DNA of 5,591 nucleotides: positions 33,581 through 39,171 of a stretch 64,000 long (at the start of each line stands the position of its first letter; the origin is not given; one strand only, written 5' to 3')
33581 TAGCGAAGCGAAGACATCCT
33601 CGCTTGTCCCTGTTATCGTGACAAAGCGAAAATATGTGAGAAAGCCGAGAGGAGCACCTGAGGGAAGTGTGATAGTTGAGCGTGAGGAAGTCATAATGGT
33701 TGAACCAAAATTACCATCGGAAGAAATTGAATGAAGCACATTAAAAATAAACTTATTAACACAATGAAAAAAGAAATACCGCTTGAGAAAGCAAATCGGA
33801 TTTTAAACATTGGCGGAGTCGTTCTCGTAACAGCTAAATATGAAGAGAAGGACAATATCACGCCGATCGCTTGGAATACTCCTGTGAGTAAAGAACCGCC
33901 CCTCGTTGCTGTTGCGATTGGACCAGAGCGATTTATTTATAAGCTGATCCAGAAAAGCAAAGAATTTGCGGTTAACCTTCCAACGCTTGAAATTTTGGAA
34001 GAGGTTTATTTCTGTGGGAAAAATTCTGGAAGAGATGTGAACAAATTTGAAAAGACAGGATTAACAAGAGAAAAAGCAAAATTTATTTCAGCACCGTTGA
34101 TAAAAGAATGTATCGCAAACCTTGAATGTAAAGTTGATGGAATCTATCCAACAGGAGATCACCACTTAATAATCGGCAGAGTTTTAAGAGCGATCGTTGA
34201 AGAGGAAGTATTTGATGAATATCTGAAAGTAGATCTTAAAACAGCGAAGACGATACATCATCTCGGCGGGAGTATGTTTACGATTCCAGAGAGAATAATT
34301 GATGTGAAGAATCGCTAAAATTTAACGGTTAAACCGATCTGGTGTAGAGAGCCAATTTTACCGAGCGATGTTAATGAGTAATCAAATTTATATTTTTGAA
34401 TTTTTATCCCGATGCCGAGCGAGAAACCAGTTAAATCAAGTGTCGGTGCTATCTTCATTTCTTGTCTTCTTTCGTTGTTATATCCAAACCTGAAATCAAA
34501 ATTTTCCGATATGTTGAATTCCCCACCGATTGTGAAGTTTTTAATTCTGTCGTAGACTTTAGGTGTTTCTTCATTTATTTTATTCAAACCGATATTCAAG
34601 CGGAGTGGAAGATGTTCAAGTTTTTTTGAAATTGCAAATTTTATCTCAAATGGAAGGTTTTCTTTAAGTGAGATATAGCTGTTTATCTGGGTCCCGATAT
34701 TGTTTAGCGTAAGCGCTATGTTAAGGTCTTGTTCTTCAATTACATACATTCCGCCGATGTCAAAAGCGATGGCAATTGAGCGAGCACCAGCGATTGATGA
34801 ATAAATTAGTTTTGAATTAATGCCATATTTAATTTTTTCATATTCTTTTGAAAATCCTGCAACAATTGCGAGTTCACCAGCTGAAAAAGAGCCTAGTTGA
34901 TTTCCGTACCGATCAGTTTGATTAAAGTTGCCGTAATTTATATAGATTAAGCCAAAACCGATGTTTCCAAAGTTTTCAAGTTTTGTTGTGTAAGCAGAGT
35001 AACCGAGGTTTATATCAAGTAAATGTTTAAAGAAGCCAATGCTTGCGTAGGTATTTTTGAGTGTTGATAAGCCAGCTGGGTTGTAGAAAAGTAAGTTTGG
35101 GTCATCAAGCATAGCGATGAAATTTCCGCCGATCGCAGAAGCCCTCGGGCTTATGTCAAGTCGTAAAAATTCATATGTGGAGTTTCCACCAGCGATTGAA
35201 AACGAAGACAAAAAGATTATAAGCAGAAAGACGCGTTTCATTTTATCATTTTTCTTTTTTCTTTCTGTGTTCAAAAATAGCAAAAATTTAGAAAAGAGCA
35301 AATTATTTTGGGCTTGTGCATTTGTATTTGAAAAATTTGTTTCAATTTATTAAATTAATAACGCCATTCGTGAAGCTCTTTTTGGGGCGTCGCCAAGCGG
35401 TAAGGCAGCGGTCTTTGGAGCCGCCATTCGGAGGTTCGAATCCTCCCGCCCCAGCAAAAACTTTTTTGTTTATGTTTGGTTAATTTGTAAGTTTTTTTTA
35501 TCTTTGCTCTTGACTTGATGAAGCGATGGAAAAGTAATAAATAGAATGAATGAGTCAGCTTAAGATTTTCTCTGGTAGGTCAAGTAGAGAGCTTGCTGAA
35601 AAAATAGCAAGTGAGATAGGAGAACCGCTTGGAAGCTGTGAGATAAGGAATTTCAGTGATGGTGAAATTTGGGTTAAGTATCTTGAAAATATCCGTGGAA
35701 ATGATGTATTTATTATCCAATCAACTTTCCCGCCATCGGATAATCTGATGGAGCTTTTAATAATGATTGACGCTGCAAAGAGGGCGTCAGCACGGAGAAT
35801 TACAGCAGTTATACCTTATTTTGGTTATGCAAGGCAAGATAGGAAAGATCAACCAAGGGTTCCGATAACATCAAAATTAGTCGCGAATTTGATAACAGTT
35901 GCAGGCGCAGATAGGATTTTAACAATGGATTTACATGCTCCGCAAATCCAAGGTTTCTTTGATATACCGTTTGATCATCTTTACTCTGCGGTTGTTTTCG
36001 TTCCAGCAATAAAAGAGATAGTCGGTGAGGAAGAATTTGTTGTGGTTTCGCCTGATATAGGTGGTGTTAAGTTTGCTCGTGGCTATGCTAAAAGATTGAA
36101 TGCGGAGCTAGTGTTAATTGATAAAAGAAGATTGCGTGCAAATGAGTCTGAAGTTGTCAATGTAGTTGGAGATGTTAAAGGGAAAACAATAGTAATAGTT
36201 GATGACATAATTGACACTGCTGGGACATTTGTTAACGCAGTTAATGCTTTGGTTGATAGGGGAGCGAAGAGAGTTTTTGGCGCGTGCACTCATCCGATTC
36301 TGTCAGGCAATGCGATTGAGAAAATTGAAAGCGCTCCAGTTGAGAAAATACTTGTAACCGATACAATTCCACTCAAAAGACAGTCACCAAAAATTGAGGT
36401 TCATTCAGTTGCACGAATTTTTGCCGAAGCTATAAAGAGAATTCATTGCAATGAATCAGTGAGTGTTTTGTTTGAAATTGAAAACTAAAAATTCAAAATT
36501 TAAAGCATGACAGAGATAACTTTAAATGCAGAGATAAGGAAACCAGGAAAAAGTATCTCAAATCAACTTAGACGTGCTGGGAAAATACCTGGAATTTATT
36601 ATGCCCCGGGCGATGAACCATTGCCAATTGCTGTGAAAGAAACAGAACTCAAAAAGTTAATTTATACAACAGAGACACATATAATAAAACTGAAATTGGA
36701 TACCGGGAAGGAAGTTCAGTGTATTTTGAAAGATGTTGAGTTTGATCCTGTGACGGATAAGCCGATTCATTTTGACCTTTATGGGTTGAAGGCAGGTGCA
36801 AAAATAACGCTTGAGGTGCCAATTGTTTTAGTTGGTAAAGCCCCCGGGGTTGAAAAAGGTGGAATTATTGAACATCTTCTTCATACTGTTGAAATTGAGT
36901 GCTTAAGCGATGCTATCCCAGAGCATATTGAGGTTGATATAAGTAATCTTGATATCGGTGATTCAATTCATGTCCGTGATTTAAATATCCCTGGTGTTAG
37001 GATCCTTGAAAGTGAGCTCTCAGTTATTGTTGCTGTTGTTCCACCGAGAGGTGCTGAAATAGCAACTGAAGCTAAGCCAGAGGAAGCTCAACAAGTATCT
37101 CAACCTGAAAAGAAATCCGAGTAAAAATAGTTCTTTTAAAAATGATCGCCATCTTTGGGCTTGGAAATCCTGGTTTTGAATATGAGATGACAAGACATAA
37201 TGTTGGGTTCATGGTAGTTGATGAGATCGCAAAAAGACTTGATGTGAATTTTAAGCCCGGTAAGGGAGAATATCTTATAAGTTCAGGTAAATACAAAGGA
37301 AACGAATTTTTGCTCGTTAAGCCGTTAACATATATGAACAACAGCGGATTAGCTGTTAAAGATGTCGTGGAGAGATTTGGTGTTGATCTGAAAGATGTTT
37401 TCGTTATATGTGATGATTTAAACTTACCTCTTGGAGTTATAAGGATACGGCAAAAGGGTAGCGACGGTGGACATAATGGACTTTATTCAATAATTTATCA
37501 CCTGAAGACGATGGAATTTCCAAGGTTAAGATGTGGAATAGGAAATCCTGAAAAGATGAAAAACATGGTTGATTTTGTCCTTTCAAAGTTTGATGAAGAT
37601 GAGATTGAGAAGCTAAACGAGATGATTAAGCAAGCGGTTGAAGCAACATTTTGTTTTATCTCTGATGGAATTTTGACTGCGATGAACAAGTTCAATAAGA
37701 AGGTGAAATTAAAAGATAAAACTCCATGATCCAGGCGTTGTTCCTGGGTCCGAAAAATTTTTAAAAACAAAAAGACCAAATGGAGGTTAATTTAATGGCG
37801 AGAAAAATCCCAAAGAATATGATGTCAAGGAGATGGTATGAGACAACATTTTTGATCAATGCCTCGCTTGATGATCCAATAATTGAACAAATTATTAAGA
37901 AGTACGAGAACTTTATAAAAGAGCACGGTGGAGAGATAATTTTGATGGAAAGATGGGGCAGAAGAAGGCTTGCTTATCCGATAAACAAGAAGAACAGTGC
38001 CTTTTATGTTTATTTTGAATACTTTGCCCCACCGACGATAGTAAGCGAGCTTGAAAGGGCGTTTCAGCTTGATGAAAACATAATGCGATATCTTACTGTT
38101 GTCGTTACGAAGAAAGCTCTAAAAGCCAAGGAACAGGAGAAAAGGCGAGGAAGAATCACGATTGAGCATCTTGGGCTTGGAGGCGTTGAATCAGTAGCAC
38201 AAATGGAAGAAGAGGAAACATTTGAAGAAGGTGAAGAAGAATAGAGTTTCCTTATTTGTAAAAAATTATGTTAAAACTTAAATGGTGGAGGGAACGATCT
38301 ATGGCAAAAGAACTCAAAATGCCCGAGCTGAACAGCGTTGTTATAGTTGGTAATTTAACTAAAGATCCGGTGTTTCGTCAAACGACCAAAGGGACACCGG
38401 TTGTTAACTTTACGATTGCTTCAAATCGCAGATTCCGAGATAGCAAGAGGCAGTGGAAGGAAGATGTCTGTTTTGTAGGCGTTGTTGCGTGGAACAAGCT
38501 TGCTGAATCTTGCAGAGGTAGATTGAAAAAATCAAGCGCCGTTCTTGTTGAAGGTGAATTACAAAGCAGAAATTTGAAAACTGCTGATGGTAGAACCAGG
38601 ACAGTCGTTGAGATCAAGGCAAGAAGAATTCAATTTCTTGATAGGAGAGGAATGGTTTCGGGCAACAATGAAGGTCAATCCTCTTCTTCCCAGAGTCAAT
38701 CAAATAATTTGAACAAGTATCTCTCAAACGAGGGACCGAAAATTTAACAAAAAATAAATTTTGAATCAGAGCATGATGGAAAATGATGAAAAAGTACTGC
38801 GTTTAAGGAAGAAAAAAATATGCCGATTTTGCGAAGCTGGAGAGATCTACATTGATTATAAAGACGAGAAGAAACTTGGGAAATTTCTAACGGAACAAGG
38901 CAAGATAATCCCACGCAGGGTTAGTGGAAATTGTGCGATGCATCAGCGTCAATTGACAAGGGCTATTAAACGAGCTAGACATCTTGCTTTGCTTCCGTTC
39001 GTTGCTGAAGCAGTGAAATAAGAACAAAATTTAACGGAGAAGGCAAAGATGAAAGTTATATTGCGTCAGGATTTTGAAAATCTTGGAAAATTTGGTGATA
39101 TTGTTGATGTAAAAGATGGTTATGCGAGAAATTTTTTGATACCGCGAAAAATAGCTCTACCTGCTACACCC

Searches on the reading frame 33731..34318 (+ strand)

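Call 11: search_protein_families(library=pfam, proteins=[window:33731-34318:+])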
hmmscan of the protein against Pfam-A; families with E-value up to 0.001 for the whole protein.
window:33731-34318:+ (195 aa): 1 family
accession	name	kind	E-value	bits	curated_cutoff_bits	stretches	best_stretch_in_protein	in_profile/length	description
PF01613.24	Flavin_Reduct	-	7.6e-34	117.5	27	1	28-163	6-140/153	Flavin reductase like domain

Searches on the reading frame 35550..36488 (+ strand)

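Call 22: search_protein_families(library=pfam, proteins=[window:35550-36488:+])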
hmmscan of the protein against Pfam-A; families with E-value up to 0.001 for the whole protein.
window:35550-36488:+ (312 aa): 3 families
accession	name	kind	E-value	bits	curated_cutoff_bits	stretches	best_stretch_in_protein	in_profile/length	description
PF13793.12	Pribosyltran_N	-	6e-54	181.3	25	1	4-119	1-117/117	N-terminal domain of ribose phosphate pyrophosphokinase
PF14572.12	Pribosyl_synth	-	4.7e-29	102.1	27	1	199-308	71-183/184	Phosphoribosyl synthetase-associated domain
PF00156.33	Pribosyltran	-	2.8e-17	62.9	26.3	1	158-247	26-123/158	Phosphoribosyl transferase domain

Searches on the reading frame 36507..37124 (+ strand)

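Call 22: search_protein_families(library=pfam, proteins=[window:36507-37124:+])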
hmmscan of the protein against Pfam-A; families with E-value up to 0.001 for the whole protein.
window:36507-37124:+ (205 aa): 2 families
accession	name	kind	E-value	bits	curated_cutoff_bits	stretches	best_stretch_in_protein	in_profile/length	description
PF14693.11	Ribosomal_TL5_C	-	4.3e-29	101.1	27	1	99-181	1-84/84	Ribosomal protein TL5, C-terminal domain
PF01386.24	Ribosomal_L25p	-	4.3e-25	88.4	23.6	1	6-91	1-82/82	Ribosomal L25p family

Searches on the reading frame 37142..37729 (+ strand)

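Call 22: search_protein_families(library=pfam, proteins=[window:37142-37729:+])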
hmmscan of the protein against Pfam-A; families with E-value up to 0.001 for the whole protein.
window:37142-37729:+ (195 aa): 1 family
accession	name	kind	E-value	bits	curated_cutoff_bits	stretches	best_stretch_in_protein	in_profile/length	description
PF01195.25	Pept_tRNA_hydro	-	4.9e-67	225.8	27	1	4-185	2-183/183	Peptidyl-tRNA hydrolase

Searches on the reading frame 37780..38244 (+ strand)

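Call 22: search_protein_families(library=pfam, proteins=[window:37780-38244:+])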
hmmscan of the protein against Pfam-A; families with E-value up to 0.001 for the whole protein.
window:37780-38244:+ (154 aa): 1 family
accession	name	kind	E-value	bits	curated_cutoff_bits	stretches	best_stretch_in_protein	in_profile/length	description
PF01250.22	Ribosomal_S6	-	2.9e-28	98.3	27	1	20-107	2-89/90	Ribosomal protein S6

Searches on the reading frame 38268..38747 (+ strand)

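Call 22: search_protein_families(library=pfam, proteins=[window:38268-38747:+])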
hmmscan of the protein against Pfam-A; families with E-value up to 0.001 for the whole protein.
window:38268-38747:+ (159 aa): 1 family
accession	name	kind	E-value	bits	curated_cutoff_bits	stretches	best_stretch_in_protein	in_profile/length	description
PF00436.31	SSB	-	9.8e-32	109.6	26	1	21-124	1-104/104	Single-strand binding protein family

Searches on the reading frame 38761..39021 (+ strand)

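Call 23: search_protein_families(library=ncbifam, proteins=[window:38761-39021:+])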
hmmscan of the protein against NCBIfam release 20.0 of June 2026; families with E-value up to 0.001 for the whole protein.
window:38761-39021:+ (86 aa): 1 family
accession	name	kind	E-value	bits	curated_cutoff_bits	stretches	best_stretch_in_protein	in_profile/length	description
TIGR00165.1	S18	equivalog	8.1e-32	109.3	38.75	1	15-82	2-69/70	30S ribosomal protein S18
